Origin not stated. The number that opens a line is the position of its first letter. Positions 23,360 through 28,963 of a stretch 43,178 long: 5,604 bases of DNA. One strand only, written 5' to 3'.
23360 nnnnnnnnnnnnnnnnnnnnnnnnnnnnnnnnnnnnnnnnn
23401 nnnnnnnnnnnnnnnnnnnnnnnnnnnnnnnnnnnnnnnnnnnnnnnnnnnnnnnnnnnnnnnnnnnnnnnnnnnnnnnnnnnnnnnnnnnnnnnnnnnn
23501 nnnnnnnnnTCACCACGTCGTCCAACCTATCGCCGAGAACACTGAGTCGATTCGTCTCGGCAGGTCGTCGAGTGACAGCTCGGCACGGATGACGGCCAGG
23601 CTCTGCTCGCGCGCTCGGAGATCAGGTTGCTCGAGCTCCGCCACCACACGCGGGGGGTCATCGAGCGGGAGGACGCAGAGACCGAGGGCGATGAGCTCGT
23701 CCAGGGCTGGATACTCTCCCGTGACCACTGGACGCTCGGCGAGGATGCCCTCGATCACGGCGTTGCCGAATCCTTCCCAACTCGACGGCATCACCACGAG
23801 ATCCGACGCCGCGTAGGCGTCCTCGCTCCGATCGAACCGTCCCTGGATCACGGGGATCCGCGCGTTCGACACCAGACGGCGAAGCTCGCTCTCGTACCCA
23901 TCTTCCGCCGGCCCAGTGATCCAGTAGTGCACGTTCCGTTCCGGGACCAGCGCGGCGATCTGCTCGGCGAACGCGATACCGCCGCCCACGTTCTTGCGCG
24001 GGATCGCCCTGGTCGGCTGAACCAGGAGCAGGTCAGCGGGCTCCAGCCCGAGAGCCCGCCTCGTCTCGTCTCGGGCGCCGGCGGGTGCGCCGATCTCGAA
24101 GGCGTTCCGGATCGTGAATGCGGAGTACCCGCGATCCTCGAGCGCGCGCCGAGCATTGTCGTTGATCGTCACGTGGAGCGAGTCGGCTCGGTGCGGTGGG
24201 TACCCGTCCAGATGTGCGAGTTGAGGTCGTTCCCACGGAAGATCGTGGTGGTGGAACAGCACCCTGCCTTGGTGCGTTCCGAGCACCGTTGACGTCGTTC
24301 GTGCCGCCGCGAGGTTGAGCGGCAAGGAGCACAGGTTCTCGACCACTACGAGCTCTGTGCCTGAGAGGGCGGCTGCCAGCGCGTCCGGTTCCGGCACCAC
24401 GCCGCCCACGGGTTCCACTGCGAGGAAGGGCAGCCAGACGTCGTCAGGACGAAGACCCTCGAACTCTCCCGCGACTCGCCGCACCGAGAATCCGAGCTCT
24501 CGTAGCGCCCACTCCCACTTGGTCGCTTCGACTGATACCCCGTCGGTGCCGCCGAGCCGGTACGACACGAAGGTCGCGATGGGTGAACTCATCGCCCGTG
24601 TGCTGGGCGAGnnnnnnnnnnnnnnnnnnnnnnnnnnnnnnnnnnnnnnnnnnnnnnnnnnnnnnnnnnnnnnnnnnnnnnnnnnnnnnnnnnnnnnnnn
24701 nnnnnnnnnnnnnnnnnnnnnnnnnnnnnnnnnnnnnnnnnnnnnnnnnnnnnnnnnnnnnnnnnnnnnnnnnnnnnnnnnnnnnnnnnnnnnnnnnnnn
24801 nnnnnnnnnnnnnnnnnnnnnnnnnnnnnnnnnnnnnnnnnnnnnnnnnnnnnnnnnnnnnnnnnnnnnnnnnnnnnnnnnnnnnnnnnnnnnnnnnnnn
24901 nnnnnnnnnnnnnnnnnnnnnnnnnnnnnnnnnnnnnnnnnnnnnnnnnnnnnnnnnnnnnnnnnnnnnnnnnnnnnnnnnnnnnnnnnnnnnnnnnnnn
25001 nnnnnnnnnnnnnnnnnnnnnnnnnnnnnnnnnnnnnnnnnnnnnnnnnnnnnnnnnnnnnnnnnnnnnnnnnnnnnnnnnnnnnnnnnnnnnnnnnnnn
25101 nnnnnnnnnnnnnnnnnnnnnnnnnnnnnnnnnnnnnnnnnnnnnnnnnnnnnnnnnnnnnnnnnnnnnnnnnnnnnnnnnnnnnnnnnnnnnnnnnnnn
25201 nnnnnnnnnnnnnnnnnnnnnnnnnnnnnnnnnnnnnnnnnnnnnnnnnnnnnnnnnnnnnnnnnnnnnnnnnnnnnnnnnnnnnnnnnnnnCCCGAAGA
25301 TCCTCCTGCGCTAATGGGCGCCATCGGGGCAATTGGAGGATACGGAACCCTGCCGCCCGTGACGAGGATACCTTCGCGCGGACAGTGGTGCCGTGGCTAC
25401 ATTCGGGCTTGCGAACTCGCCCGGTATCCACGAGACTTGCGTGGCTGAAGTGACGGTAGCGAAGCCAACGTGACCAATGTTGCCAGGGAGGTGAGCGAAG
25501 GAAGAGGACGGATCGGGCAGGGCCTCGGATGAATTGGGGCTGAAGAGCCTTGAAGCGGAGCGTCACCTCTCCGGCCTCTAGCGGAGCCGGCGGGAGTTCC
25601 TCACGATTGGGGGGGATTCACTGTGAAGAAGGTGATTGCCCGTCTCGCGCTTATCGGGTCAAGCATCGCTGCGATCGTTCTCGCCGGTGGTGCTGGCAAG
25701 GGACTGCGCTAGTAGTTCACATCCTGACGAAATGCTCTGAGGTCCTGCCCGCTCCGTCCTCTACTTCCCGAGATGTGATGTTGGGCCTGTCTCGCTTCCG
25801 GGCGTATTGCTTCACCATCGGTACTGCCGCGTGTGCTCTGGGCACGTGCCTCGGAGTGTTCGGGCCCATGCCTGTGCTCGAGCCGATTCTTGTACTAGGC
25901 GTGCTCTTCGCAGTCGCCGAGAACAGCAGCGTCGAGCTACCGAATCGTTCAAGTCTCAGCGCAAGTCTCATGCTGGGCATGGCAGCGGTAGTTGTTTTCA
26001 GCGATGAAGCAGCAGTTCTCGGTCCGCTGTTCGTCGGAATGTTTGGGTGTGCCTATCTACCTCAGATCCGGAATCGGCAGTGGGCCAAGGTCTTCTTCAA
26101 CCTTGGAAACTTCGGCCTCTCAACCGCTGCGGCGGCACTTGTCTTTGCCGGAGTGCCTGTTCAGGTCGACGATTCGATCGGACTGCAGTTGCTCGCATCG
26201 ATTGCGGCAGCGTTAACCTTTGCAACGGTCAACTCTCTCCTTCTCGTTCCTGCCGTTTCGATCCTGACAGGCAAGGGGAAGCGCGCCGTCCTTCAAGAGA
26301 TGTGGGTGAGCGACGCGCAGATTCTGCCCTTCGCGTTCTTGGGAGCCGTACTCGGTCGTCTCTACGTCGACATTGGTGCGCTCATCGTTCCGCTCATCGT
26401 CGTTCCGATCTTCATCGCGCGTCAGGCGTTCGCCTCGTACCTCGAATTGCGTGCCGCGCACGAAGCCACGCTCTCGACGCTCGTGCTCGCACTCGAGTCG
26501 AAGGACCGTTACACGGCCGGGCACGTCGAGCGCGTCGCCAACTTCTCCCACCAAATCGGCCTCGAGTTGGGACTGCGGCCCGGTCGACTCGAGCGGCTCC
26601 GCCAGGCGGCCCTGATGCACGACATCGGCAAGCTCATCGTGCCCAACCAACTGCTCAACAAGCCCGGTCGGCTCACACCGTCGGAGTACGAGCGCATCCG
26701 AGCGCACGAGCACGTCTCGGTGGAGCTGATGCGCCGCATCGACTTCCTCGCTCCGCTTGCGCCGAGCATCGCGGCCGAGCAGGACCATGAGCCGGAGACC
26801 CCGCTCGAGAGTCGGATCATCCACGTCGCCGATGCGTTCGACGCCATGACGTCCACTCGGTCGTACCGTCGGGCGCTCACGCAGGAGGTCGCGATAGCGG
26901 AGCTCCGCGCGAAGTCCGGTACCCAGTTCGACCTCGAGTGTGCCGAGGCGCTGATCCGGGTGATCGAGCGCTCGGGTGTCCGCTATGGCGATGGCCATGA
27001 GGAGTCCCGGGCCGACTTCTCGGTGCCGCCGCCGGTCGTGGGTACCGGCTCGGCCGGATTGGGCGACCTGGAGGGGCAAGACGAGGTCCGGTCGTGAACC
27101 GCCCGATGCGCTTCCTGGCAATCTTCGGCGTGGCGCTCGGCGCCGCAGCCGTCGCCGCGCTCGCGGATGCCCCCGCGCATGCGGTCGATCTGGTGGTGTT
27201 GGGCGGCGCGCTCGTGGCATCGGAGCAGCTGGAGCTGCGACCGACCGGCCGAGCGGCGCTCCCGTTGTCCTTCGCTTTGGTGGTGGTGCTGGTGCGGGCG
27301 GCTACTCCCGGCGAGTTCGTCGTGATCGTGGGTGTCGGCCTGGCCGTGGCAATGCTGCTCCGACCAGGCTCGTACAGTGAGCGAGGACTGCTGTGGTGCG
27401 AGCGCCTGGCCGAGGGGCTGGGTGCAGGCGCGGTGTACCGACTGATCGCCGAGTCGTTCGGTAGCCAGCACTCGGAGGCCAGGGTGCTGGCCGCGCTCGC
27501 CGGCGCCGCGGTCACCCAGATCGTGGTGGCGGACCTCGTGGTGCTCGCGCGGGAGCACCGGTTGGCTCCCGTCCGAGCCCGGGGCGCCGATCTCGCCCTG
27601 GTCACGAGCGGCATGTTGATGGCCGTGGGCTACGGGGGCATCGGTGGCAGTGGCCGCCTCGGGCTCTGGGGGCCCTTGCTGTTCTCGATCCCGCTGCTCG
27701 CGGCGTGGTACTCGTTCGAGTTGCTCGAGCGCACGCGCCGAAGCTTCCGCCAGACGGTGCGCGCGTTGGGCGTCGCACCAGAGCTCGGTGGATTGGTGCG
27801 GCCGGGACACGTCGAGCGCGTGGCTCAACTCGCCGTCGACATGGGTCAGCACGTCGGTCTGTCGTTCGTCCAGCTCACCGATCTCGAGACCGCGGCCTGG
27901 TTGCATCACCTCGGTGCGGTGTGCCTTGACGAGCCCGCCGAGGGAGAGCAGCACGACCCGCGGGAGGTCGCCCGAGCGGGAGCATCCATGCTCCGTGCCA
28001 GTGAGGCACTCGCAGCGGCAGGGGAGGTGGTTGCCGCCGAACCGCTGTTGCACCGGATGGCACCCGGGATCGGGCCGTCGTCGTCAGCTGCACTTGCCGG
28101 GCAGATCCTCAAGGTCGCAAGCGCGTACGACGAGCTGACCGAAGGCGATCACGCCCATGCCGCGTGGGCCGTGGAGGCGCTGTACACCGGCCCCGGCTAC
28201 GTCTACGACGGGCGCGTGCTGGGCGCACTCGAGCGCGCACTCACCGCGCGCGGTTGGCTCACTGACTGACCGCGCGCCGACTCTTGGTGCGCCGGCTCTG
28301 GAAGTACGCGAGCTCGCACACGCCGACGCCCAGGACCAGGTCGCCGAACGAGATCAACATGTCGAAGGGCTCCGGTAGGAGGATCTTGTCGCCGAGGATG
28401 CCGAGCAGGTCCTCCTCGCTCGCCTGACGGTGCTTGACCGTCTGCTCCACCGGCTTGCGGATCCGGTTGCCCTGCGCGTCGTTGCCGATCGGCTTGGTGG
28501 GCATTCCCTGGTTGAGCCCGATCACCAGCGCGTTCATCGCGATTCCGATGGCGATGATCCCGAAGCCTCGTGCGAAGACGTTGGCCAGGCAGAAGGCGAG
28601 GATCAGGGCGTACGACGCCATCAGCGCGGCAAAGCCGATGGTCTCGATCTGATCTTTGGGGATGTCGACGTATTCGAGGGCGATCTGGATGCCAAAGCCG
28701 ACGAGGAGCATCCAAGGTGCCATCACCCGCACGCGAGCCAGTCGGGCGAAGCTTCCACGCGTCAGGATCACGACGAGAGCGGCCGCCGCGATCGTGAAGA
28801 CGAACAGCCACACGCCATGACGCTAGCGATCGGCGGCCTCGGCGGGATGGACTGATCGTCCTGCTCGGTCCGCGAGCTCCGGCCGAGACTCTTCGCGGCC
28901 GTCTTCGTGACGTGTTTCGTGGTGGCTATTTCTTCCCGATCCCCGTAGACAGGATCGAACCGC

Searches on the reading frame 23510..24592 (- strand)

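Call 48: search_protein_families(library=pfam, proteins=[window:23510-24592:-], max_evalue=0.0001)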
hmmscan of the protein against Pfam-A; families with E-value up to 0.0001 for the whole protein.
window:23510-24592:- (360 aa): 3 families
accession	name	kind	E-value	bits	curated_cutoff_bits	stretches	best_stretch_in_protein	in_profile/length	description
PF13692.12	Glyco_trans_1_4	-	4.6e-13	50.1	27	1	207-317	19-133/142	Glycosyl transferases group 1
PF00534.26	Glycos_transf_1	-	7.1e-09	35.9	26.4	1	174-303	2-133/172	Glycosyl transferases group 1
PF20706.3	GT4-conflict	-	2.1e-06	27.4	26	1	221-302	233-321/385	Family 4 Glycosyltransferase in conflict systems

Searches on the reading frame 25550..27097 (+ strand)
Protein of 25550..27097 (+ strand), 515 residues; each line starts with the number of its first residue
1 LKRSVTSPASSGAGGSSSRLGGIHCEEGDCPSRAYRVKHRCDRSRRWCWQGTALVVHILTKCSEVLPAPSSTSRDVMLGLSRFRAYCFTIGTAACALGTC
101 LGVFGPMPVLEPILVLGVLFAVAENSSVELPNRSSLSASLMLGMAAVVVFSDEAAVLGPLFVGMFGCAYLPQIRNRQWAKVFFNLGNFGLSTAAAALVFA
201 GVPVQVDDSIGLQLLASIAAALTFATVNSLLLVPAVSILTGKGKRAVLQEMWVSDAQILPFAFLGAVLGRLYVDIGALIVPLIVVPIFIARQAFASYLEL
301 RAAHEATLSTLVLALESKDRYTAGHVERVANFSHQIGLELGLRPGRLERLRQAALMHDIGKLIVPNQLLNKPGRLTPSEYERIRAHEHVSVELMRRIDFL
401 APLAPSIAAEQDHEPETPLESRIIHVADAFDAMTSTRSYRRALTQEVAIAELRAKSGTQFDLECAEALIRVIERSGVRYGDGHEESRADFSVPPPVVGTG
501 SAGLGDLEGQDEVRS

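Call 3: search_protein_families(library=pfam, proteins=[window:25550-27097:+], max_evalue=0.01)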
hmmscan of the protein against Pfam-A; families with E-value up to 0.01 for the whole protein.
window:25550-27097:+ (515 aa): 3 families
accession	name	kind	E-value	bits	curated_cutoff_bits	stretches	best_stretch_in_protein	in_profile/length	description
PF13487.12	HD_5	-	2.4e-22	79.9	27.2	1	314-462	6-168/170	HD domain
PF01966.28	HD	-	4.9e-17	62.7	22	1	323-433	2-116/116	HD domain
PF20972.2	MASE9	-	1.4e-05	25.6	24.3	1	140-291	50-196/203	MASE9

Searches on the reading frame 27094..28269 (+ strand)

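Call 3: search_protein_families(library=pfam, proteins=[window:27094-28269:+], max_evalue=0.01)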
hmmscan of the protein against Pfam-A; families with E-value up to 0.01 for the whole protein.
window:27094-28269:+ (391 aa): 1 family
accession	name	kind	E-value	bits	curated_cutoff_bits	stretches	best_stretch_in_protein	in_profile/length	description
PF13487.12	HD_5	-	0.00066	19.9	27.2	0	238-276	16-54/170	HD domain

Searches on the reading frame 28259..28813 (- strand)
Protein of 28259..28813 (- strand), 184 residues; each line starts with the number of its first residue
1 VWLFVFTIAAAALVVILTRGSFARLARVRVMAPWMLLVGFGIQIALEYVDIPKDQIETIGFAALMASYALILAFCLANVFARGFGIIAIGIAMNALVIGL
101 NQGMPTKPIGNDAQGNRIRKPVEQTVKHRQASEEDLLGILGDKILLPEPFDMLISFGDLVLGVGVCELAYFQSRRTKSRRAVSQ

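Call 3: search_protein_families(library=pfam, proteins=[window:28259-28813:-], max_evalue=0.01)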
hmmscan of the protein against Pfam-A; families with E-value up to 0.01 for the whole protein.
window:28259-28813:- (184 aa): 1 family
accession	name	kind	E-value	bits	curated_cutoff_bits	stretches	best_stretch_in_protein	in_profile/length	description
PF17248.7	DUF5317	-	1.7e-20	74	25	1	28-166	2-147/151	Family of unknown function (DUF5317)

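Call 4: search_protein_families(library=ncbifam, proteins=[window:28259-28813:-], max_evalue=0.01)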
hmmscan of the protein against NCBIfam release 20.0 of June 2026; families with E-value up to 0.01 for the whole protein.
window:28259-28813:- (184 aa): 0 families
